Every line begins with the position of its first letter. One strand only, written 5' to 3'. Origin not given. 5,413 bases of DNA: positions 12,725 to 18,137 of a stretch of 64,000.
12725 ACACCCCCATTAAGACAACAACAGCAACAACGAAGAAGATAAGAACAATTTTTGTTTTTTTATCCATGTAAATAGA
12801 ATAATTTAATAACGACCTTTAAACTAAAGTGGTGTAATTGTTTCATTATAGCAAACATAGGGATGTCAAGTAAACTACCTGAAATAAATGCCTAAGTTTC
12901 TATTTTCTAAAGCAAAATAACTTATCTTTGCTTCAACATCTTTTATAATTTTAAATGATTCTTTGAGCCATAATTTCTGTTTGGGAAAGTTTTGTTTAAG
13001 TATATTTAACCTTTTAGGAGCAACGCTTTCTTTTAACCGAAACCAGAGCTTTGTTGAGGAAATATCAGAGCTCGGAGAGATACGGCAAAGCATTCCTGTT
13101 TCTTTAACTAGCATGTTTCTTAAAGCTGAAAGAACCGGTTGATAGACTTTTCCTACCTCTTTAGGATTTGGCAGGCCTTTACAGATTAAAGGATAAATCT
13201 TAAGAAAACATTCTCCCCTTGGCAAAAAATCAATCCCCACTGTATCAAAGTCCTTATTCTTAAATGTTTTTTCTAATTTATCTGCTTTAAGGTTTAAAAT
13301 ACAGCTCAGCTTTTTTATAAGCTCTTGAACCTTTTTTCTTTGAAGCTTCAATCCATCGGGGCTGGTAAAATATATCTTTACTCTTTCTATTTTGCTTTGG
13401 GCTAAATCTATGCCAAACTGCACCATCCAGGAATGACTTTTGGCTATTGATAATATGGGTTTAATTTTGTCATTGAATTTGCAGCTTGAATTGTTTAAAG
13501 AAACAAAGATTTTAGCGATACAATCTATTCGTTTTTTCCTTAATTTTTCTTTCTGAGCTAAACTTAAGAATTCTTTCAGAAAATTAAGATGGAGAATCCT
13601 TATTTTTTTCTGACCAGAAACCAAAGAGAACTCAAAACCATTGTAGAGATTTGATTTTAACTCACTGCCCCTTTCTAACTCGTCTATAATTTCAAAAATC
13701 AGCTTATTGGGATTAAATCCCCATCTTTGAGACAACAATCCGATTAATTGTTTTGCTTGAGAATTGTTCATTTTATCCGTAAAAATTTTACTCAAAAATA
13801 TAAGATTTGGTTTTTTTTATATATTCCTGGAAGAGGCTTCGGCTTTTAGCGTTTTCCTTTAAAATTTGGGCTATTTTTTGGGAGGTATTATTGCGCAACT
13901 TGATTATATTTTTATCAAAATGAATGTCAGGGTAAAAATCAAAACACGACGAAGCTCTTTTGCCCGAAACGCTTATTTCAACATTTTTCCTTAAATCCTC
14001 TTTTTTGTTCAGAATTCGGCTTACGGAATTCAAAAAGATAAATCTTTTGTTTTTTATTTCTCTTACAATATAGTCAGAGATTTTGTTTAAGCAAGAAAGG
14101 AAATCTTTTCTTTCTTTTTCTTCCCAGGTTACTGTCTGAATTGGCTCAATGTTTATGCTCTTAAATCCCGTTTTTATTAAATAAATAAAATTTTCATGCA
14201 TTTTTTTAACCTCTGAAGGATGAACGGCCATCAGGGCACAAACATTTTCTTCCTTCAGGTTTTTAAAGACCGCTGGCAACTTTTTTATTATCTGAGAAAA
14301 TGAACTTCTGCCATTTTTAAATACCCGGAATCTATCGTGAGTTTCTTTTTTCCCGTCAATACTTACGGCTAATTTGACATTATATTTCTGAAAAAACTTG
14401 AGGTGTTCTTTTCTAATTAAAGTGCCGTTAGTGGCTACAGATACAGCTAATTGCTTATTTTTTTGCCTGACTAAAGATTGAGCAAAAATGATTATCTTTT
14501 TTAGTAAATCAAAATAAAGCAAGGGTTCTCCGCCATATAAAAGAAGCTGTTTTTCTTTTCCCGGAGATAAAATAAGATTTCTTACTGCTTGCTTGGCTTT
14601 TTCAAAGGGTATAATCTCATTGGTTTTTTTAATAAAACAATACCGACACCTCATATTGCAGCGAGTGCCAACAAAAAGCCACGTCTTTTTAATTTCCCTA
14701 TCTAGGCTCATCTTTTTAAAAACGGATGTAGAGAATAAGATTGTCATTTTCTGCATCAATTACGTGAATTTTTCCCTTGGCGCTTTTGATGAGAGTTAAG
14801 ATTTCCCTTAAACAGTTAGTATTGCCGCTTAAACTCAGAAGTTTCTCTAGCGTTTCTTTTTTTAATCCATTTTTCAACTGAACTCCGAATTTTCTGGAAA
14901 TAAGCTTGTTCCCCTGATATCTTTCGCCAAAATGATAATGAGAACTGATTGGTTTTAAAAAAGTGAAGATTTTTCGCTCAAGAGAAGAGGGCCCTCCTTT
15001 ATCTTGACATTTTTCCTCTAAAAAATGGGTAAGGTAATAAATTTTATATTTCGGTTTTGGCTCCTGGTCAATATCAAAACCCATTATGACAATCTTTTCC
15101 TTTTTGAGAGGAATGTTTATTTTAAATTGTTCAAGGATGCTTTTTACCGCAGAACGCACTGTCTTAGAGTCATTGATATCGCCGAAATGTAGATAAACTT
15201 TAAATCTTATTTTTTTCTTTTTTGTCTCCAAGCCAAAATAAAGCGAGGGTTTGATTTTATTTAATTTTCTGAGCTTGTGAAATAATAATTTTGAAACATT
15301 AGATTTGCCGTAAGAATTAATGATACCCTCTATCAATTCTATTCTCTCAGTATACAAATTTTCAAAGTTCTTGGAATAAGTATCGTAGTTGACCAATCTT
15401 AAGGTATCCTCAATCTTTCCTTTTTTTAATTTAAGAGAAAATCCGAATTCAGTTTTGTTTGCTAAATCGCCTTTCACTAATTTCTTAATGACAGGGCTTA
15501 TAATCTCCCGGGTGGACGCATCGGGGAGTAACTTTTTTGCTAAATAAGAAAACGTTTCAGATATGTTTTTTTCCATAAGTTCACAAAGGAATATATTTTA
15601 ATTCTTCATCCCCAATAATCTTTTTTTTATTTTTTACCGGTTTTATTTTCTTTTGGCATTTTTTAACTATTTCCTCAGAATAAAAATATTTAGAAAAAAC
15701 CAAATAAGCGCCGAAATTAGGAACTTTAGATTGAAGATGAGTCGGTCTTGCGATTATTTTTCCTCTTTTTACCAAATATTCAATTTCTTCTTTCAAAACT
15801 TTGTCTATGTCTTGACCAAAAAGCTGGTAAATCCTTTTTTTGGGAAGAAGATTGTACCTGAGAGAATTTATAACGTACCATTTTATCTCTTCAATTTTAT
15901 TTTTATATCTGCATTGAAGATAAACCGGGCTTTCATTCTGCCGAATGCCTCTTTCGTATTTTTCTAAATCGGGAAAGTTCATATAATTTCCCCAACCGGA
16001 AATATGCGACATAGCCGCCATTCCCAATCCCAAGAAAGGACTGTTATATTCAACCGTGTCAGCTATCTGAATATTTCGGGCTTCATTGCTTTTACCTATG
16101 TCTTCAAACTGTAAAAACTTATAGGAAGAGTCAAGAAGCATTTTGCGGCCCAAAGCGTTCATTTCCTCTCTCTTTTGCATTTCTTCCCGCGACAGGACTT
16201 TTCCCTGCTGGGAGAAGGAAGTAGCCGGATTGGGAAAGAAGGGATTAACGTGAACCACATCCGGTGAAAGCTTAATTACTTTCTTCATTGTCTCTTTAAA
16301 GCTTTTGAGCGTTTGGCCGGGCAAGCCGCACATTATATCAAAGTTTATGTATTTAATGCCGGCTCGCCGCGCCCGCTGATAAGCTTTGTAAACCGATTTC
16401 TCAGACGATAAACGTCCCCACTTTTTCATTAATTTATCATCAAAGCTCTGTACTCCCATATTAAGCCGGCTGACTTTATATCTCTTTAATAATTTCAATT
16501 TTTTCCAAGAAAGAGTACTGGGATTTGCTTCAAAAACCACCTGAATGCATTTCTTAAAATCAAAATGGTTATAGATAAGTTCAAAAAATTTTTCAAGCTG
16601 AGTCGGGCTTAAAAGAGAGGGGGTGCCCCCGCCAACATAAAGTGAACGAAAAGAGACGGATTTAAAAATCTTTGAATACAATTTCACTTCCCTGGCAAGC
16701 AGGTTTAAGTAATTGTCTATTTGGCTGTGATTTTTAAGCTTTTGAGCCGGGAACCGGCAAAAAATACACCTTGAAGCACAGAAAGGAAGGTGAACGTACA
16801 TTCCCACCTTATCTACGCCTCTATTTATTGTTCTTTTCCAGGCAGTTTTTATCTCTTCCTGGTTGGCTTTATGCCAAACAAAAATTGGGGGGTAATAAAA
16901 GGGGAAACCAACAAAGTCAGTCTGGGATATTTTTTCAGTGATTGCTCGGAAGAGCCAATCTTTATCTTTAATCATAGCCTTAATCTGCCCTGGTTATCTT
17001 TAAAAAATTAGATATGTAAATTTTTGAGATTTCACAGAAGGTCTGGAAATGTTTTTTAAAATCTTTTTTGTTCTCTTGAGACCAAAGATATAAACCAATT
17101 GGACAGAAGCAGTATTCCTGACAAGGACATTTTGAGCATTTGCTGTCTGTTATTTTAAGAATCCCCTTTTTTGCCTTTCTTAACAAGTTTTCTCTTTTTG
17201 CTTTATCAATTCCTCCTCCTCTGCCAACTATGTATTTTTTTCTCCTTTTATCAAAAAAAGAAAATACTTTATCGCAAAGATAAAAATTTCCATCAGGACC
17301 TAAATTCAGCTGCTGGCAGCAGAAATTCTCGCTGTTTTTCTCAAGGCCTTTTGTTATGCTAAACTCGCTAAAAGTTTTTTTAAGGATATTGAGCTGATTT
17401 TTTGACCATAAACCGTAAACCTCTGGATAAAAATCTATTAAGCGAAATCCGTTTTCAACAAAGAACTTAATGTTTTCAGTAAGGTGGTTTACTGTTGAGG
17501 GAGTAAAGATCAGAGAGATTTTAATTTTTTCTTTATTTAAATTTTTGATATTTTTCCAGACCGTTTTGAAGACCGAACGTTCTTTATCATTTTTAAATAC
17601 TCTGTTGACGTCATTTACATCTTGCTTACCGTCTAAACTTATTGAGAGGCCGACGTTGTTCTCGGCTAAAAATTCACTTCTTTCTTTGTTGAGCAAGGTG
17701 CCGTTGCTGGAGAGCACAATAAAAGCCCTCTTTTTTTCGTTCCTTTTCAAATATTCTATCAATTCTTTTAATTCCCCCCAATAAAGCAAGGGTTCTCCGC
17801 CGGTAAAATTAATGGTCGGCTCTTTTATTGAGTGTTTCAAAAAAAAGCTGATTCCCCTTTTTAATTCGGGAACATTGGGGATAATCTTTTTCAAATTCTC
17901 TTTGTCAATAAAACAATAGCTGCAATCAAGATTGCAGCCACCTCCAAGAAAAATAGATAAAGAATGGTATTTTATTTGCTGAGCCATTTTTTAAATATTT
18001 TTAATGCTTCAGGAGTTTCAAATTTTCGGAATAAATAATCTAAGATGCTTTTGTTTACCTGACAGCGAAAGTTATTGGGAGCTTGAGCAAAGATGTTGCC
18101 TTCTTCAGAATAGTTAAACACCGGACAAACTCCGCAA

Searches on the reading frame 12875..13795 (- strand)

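Call 9: search_protein_families(library=ncbifam, proteins=[window:12875-13795:-], max_evalue=0.001)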
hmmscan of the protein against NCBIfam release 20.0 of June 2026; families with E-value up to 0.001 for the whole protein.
window:12875-13795:- (306 aa): 0 families

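Call 36: search_protein_families(library=pfam, proteins=[window:12875-13795:-], max_evalue=0.001)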
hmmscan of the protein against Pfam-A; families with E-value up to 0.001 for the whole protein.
window:12875-13795:- (306 aa): 0 families

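Call 64: search_protein_families(library=pfam, proteins=[window:12875-13795:-], max_evalue=0.1)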
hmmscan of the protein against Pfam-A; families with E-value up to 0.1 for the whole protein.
window:12875-13795:- (306 aa): 1 family
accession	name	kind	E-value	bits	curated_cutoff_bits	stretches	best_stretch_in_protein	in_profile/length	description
PF22063.2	Pdc1_Ge1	-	0.0015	18.9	25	1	67-120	44-96/125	Pdc1 Ge1 domain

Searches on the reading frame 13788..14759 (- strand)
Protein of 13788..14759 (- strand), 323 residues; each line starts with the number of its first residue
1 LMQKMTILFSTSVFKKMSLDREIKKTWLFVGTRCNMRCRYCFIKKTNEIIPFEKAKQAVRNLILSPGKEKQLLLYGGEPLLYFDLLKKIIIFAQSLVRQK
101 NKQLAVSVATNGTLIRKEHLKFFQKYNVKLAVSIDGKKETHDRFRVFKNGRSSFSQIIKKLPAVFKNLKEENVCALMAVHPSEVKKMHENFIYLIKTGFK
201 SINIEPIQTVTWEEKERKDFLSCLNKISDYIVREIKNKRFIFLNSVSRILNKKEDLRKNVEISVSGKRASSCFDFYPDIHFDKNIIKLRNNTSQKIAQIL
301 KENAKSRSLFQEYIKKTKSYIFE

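Call 9: search_protein_families(library=ncbifam, proteins=[window:13788-14759:-], max_evalue=0.001)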
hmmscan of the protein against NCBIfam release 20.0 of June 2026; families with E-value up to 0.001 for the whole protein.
window:13788-14759:- (323 aa): 65 families (the best 25 are shown)
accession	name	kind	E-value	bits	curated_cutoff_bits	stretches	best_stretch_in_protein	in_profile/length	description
NF047865.1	rSAM_PapB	equivalog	4.6e-46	157.6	340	1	27-258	6-239/330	PapB family radical SAM/SPASM ranthipeptide maturase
TIGR03978.1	rSAM_paired_1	equivalog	6.7e-35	120.7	370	1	7-242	65-312/466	His-Xaa-Ser system radical SAM maturase HxsB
TIGR04064.1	rSAM_nif11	equivalog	1.6e-34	119.4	518.7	1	21-246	75-299/459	nif11-like peptide radical SAM maturase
TIGR04068.1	rSAM_ocin_clost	equivalog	9.8e-33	113.7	500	1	9-170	69-238/462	Cys-rich peptide radical SAM maturase CcpM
TIGR03974.1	rSAM_six_Cys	equivalog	2.1e-32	112.6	425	1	7-214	74-293/451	thioether cross-link-forming SCIFF peptide maturase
NF040492.1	not_ScfB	exception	2.7e-31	108.9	855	1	22-241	93-325/450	ScfB-related radical SAM/SPASM orphan maturase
TIGR04115.1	rSAM_Cxxx_rpt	equivalog_domain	3.1e-29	102.6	350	1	29-243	7-233/359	radical SAM peptide maturase, CXXX-repeat target family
NF035951.1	rSAM_RumMC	equivalog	8.9e-26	90.6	720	1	18-171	106-266/510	RumMC family radical SAM sactipeptide maturase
TIGR03942.1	sulfatase_rSAM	equivalog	1.3e-25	90.3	349.45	1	30-220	7-202/363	anaerobic sulfatase maturase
TIGR03906.1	quino_hemo_SAM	equivalog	1.8e-25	89.5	453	1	23-250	93-332/467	quinohemoprotein amine dehydrogenase maturation protein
NF041707.1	rSAM_YhhB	equivalog_domain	3.4e-24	85.4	445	1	28-179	6-168/369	cyclophane-forming radical SAM/SPASM peptide maturase YhhB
NF038107.1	rSAM_NF038107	equivalog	5.8e-23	81.4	600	1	18-205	79-274/444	Cys-every-fifth radical SAM/SPASM peptide maturase CefB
TIGR04280.1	geopep_mat_rSAM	hypoth_equivalog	3.1e-22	79.2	400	1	20-174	80-240/428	geopeptide radical SAM maturase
NF041298.1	rSAM_mat_DynA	equivalog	7.6e-22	77.8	450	1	33-206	10-185/356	dynobactin maturation radical SAM/SPASM protein DynA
TIGR04084.1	rSAM_AF0577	subfamily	2.8e-21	75.8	225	1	29-246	2-207/347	TIGR04084 family radical SAM/SPASM domain-containing protein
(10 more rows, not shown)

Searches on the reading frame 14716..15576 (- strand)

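Call 9: search_protein_families(library=ncbifam, proteins=[window:14716-15576:-], max_evalue=0.001)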
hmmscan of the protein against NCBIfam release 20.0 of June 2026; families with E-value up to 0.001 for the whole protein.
window:14716-15576:- (286 aa): 0 families

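Call 36: search_protein_families(library=pfam, proteins=[window:14716-15576:-], max_evalue=0.001)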
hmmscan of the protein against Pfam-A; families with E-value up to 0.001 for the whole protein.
window:14716-15576:- (286 aa): 1 family
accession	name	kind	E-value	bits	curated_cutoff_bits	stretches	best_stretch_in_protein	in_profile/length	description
PF22933.1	ComC_SSD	-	0.00066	19.8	24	0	2-84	51-132/222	ComC, supersandwich domain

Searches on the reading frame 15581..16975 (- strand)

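Call 9: search_protein_families(library=ncbifam, proteins=[window:15581-16975:-], max_evalue=0.001)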
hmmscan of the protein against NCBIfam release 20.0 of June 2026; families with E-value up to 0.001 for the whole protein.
window:15581-16975:- (464 aa): 32 families (the best 25 are shown)
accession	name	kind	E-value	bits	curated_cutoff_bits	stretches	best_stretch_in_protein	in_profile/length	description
NF006067.1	PRK08208.1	equivalog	3.2e-55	187.8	380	1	28-416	9-399/427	STM4012 family radical SAM protein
TIGR00539.1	hemN_rel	equivalog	1.3e-53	182.4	205.4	1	59-409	3-347/361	radical SAM family heme chaperone HemW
TIGR03994.1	rSAM_HemZ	equivalog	6.6e-52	177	321.4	1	55-285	83-315/401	coproporphyrinogen dehydrogenase HemZ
TIGR00538.1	hemN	equivalog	1.1e-47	163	324.95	1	28-401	21-405/454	oxygen-independent coproporphyrinogen III oxidase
TIGR04107.1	rSAM_HutW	equivalog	5.7e-45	153.9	400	1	36-382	18-366/419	heme anaerobic degradation radical SAM methyltransferase ChuW/HutW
NF006064.0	PRK08207.2-2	equivalog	3.2e-42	145.1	504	1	56-343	144-447/465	coproporphyrinogen III oxidase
NF006385.0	PRK08629.1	equivalog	4.3e-41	141.1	355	1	56-449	52-432/439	coproporphyrinogen III oxidase family protein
NF006060.0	PRK08207.1-3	equivalog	1.9e-38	132.5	653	1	43-244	136-342/477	coproporphyrinogen III oxidase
NF006061.0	PRK08207.1-4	equivalog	9e-35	120.4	702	1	55-269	172-394/501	coproporphyrinogen III oxidase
NF006063.0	PRK08207.2-1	equivalog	1.9e-33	115.8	1074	1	55-248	191-388/518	coproporphyrinogen III oxidase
NF006062.0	PRK08207.1-5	equivalog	3.5e-32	111.9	1007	1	46-246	138-343/476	coproporphyrinogen III oxidase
NF006066.0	PRK08207.2-5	equivalog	3.5e-31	108.4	1117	1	54-294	188-434/518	coproporphyrinogen III oxidase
NF006059.0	PRK08207.1-1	equivalog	6.3e-31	107.6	1012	1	52-266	167-389/496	coproporphyrinogen III oxidase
NF005133.0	PRK06582.1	equivalog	4.1e-30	105.1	597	1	55-252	10-205/390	coproporphyrinogen III oxidase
NF004567.0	PRK05904.1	equivalog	4.9e-29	101.6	355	1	59-238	9-184/353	coproporphyrinogen III oxidase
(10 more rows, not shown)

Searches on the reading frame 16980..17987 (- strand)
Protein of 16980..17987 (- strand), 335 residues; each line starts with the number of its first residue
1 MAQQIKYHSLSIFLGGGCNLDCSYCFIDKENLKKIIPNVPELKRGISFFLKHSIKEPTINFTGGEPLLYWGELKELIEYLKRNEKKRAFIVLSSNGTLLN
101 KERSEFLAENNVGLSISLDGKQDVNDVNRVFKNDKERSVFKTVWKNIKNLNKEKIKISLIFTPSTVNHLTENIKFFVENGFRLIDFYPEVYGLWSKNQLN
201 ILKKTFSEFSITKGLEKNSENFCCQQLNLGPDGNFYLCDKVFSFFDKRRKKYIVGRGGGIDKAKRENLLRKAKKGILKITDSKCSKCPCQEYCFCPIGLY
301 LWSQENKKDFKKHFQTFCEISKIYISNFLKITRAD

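Call 9: search_protein_families(library=ncbifam, proteins=[window:16980-17987:-], max_evalue=0.001)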
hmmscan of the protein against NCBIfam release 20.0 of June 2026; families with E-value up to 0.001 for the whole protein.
window:16980-17987:- (335 aa): 62 families (the best 25 are shown)
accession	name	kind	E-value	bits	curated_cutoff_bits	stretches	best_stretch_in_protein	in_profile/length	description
NF047865.1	rSAM_PapB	equivalog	4e-37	128.2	340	1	8-209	3-208/330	PapB family radical SAM/SPASM ranthipeptide maturase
TIGR04068.1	rSAM_ocin_clost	equivalog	1.8e-29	102.9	500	1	10-153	86-235/462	Cys-rich peptide radical SAM maturase CcpM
TIGR03978.1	rSAM_paired_1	equivalog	4.8e-26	91.5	370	1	17-186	92-267/466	His-Xaa-Ser system radical SAM maturase HxsB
NF040492.1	not_ScfB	exception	1.4e-23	83.6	855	1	16-203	103-297/450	ScfB-related radical SAM/SPASM orphan maturase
TIGR03942.1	sulfatase_rSAM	equivalog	8.6e-23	81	349.45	1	15-192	8-192/363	anaerobic sulfatase maturase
TIGR03974.1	rSAM_six_Cys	equivalog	1.1e-22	80.6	425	1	9-190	98-287/451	thioether cross-link-forming SCIFF peptide maturase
TIGR04064.1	rSAM_nif11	equivalog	7.8e-22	77.6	518.7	1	6-153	76-227/459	nif11-like peptide radical SAM maturase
NF041707.1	rSAM_YhhB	equivalog_domain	3e-21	75.7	445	1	17-159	11-165/369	cyclophane-forming radical SAM/SPASM peptide maturase YhhB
TIGR03906.1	quino_hemo_SAM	equivalog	6.5e-21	74.5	453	1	9-150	95-241/467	quinohemoprotein amine dehydrogenase maturation protein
NF041298.1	rSAM_mat_DynA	equivalog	7.6e-21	74.5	450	1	18-180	11-178/356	dynobactin maturation radical SAM/SPASM protein DynA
NF038170.1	lachnocin_rSAM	equivalog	5.4e-18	65.1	550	1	5-156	73-229/440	lachnocin radical SAM maturase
NF010321.0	PRK13758.1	equivalog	7.1e-18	64.9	441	1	16-192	13-197/370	anaerobic sulfatase-maturase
NF038283.1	viperin_w_prok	equivalog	8.6e-17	61.2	180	1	13-211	7-211/281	viperin family antiviral radical SAM protein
TIGR02666.1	moaA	equivalog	1.9e-16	60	284.05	1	10-178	12-182/336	GTP 3',8-cyclase MoaA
TIGR04261.1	rSAM_GlyRichRpt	subfamily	2.7e-16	59.5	310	1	18-187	7-184/363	cyclophane-forming radical SAM/SPASM peptide maturase GrrM/OscB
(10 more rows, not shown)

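Call 55: search_protein_families(library=padloc, proteins=[window:16980-17987:-], max_evalue=0.001)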
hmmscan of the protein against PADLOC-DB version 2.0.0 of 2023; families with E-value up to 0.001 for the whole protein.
window:16980-17987:- (335 aa): 2 families
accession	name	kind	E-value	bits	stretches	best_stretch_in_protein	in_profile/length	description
PDLC02903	pVip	-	2e-18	64.8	1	14-251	6-227/257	Viperins not associated with kinases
PDLC02904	pVip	-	5.8e-15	53.5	1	17-239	12-229/262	Viperins associated with kinases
